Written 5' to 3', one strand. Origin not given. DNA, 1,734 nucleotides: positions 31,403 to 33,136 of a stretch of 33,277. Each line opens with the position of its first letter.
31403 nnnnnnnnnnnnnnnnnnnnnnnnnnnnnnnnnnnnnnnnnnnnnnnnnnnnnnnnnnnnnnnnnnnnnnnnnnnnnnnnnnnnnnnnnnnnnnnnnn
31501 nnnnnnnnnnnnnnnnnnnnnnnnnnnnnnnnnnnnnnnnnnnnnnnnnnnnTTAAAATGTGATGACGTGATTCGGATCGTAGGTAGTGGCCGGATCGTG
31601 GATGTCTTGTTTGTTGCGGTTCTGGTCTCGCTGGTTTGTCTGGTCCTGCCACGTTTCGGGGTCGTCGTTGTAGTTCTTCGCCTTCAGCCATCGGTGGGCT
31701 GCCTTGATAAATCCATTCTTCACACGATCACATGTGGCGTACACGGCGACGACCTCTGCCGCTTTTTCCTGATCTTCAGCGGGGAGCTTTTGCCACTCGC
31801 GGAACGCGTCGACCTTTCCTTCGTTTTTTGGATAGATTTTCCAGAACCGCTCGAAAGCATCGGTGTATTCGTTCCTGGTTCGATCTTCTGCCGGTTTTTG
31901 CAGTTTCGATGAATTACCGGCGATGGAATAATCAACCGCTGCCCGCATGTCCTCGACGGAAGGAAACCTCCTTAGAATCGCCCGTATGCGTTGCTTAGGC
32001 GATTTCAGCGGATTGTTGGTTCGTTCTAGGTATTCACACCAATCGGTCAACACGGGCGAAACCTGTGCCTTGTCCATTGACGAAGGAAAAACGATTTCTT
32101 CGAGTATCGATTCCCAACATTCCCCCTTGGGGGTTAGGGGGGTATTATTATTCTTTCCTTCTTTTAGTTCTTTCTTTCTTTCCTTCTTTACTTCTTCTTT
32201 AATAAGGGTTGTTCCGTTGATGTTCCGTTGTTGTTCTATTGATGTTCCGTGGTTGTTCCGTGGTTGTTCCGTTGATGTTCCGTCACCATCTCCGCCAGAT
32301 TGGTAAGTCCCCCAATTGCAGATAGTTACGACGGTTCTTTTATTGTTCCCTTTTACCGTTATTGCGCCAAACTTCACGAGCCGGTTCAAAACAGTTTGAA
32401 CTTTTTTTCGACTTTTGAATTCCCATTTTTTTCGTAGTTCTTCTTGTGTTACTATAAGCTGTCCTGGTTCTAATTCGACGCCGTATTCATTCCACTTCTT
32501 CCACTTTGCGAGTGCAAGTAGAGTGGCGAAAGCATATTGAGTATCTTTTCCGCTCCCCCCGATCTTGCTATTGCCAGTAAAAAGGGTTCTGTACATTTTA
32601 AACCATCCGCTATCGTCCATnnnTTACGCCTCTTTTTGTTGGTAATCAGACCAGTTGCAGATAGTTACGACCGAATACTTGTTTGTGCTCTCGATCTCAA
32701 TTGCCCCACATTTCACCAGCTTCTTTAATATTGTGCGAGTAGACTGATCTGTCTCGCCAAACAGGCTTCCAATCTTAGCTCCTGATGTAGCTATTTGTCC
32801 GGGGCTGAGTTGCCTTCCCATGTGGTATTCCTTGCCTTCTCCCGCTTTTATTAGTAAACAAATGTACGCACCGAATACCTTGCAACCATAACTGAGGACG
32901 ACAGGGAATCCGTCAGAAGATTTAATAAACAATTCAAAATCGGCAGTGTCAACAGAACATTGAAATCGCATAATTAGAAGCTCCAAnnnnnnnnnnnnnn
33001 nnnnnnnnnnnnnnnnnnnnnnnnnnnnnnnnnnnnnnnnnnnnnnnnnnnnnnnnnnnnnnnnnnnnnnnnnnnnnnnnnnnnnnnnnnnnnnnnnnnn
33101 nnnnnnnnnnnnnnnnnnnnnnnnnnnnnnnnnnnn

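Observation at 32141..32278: Origin-like iteron array embedded in the initiator gene (ori-lambda architecture)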

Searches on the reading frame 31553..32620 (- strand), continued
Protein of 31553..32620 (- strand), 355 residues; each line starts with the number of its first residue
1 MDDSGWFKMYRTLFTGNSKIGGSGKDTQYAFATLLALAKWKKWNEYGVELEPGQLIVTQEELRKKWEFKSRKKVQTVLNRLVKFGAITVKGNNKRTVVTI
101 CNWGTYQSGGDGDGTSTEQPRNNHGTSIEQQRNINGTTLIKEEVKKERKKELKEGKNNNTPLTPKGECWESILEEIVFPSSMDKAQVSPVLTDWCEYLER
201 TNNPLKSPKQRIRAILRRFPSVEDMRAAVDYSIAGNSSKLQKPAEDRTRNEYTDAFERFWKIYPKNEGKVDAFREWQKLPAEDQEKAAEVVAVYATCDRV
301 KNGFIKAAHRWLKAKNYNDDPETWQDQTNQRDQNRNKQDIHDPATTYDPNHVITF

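Call 70: find_encoding_contigs(protein=P0004, flank=2500, max_places=1)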
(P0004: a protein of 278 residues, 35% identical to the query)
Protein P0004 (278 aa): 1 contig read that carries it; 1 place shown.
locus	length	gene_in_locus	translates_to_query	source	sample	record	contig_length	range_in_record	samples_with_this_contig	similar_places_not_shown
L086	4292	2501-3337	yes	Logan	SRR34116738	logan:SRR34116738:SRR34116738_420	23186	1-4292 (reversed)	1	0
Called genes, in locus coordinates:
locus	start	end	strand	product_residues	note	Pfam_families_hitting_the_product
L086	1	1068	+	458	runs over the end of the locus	-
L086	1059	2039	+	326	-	PF01555:N6_N4_Mtase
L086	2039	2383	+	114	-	-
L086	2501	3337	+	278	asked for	-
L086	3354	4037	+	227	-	PF01695:IstB_IS21 (weak)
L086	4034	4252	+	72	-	-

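Call 71: find_encoding_contigs(protein=P0005, flank=2500, max_places=1)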
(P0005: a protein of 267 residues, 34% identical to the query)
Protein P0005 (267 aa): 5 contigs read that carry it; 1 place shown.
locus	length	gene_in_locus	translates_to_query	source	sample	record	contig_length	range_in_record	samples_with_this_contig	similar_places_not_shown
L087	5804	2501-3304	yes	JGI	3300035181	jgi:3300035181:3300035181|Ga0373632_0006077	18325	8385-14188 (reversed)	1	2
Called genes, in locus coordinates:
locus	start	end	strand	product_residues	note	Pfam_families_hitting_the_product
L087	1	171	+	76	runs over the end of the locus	-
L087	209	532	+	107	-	PF05866:RusA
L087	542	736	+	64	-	-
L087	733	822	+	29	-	-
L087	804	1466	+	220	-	-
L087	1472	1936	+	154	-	-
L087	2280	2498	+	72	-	-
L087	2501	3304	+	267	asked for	-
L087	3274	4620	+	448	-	PF00772:DnaB, PF13481:AAA_25 (faint), PF03796:DnaB_C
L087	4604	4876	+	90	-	-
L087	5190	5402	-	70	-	-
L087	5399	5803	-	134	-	-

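Call 72: find_encoding_contigs(protein=P0007, flank=2500, max_places=1)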
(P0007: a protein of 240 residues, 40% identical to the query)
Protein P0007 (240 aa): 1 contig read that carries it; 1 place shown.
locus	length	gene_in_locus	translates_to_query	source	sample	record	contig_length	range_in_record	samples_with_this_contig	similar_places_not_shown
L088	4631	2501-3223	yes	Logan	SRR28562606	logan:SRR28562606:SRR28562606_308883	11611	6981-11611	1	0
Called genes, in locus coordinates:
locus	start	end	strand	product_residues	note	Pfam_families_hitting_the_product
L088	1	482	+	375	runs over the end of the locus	PF03837:RecT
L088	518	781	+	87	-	-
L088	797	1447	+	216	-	-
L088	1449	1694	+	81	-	-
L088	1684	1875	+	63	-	-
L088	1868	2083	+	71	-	-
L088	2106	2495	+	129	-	-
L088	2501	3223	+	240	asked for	PF13545:HTH_Crp_2 (faint)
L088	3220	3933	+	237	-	-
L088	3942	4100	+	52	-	-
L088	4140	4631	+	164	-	?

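Call 73: find_encoding_contigs(protein=P0009, flank=2500, max_places=1)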
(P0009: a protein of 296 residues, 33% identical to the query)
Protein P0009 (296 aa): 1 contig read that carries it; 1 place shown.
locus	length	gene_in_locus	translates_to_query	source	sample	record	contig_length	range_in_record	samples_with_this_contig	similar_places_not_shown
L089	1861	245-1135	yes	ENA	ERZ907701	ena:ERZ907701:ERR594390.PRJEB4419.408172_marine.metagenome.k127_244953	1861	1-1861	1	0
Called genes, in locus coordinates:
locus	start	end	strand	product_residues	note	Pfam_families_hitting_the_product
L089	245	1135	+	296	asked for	-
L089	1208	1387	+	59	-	-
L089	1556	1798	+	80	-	PF11753:DUF3310 (weak)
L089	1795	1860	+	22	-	?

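Call 74: find_encoding_contigs(protein=P0011, flank=2500, max_places=1)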
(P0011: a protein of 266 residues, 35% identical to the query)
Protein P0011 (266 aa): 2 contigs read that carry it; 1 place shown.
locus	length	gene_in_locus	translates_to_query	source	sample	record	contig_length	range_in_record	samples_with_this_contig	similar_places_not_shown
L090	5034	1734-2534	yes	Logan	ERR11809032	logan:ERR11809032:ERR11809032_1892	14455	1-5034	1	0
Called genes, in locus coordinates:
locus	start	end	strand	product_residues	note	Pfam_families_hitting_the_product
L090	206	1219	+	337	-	PF14216:DUF4326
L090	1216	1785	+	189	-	-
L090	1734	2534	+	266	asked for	-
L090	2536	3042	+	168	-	-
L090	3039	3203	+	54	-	-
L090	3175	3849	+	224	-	-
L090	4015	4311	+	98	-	-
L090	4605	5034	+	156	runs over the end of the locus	-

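Call 75: find_encoding_contigs(protein=P0022, flank=2500, max_places=1)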
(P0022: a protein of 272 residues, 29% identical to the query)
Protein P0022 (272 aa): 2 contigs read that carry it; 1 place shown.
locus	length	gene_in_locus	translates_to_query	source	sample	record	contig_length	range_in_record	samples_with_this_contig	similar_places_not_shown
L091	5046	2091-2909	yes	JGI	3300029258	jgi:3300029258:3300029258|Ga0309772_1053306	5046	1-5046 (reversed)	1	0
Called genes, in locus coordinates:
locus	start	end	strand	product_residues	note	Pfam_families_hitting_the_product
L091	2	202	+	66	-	?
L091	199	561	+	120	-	PF24963:DUF7768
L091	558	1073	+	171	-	PF13384:HTH_23 (faint), PF01381:HTH_3 (faint), PF04545:Sigma70_r4 (faint), PF13518:HTH_28 (faint)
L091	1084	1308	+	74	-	PF14354:Lar_restr_allev (weak)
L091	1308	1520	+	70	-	-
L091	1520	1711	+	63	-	-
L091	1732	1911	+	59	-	PF13936:HTH_38 (weak)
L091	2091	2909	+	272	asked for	-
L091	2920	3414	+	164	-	PF00004:AAA (weak)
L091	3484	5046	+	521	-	?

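Call 76: find_encoding_contigs(protein=P0035, flank=2500, max_places=1)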
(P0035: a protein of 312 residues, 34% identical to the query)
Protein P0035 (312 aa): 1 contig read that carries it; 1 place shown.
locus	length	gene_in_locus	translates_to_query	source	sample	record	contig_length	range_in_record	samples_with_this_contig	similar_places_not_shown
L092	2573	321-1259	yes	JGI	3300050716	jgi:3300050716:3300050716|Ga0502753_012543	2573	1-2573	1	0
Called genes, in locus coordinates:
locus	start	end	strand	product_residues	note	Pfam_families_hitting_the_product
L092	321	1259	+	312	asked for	-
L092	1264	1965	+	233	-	PF01695:IstB_IS21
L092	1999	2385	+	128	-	-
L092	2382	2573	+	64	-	?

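Call 83: get_annotated_region(hit=H22, flank=1500)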
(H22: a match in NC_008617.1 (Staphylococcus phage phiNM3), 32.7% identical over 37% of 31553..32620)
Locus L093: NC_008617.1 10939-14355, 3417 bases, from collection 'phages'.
description: Staphylococcus phage phiNM3, complete genome.
organism: Staphylococcus phage phiNM3 (NCBI taxid 387909)
taxonomy: Viruses; Duplodnaviria; Heunggongvirae; Uroviricota; Caudoviricetes; Bronfenbrennervirinae; Biseptimavirus; Biseptimavirus NM3
host: -; source: -; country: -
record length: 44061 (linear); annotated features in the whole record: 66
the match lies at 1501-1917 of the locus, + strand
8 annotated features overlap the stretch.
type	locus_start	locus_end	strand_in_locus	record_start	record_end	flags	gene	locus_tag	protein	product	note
CDS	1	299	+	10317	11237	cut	-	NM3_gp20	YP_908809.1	recombinase RecT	contains RecT domain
CDS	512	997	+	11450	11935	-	-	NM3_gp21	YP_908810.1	metal-dependent hydrolase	contains PhnP domain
CDS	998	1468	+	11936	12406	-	-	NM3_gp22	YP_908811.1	single strand DNA binding protein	contains SSB domain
CDS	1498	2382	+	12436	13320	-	-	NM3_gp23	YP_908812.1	DnaD-like helicase loader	contains DnaD and DnaB_2 domains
CDS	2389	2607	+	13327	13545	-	-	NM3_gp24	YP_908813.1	hypothetical protein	-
CDS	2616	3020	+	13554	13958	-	-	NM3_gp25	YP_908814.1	RusA family crossover junction endodeoxyribonuclease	contains RusA domain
CDS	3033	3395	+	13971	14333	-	-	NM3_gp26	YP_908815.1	Panton-Valentine leukocicin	-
CDS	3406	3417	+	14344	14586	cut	-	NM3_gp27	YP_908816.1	virulence associated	-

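Call 89: search_protein_families(library=pfam, proteins=[P0018, P0019, P0022], max_evalue=5)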
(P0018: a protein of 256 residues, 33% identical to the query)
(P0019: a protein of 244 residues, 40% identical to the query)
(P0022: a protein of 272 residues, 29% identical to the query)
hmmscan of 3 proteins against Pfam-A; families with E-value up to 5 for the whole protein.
P0018 (256 aa): 0 families

P0019 (244 aa): 8 families
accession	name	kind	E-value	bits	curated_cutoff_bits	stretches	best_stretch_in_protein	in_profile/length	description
PF17782.7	DprA_WH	-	0.0018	18.7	22.9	1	49-83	23-57/61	DprA winged helix domain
PF14394.12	DUF4423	-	0.0026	18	30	1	54-91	39-76/165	Domain of unknown function (DUF4423)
PF07848.18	PaaX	-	0.0032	18.1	24.8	1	56-88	28-60/70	PaaX-like protein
PF00392.27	GntR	-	0.0037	17.3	27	1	45-85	18-58/64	Bacterial regulatory proteins, gntR family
PF13412.12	HTH_24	-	0.017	15.1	21.9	1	55-79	21-45/48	Winged helix-turn-helix DNA-binding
PF12802.13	MarR_2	-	0.072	13.7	27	1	54-85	23-54/61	MarR family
PF13545.12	HTH_Crp_2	-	0.089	13.2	27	1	56-87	27-57/70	Crp-like helix-turn-helix domain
PF22798.2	DUF5817_CT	-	0.12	12.7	29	1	55-84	19-48/54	DUF5817, C-terminal domain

P0022 (272 aa): 0 families

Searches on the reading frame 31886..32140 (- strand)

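Call 89: search_protein_families(library=pfam, proteins=[window:31886-32140:-], max_evalue=5)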
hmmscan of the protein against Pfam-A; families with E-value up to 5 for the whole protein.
window:31886-32140:- (85 aa): 1 family
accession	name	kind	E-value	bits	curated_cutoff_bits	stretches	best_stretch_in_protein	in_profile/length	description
PF09171.15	AGOG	-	0.12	12.1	26.1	1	2-67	53-113/248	N-glycosylase/DNA lyase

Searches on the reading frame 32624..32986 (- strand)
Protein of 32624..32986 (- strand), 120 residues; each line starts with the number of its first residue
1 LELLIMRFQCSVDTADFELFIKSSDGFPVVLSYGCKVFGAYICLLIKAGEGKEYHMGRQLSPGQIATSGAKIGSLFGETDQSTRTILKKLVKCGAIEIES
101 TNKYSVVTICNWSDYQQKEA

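Call 4: search_protein_families(library=pfam, proteins=[window:32624-32986:-], max_evalue=0.01)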
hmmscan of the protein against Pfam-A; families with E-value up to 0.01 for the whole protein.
window:32624-32986:- (120 aa): 0 families

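Call 5: search_protein_families(library=phrogs, proteins=[window:32624-32986:-], max_evalue=0.001)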
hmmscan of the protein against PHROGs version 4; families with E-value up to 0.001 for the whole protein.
window:32624-32986:- (120 aa): 5 families
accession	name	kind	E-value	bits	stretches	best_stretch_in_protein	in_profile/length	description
phrog_2514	-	DNA, RNA and nucleotide metabolism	5.9e-14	53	1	58-119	48-114/270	DnaD-like helicase loader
phrog_186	-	DNA, RNA and nucleotide metabolism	1.8e-08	35.4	1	39-119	45-114/308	DnaD-like helicase loader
phrog_7498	-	DNA, RNA and nucleotide metabolism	1.1e-05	25.8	1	48-119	35-109/296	DnaD-like helicase loader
phrog_27581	-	unknown function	0.00029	21.7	1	60-119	73-139/216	-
phrog_17768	-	DNA, RNA and nucleotide metabolism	0.00031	21.1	1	50-119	33-106/353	replication initiation protein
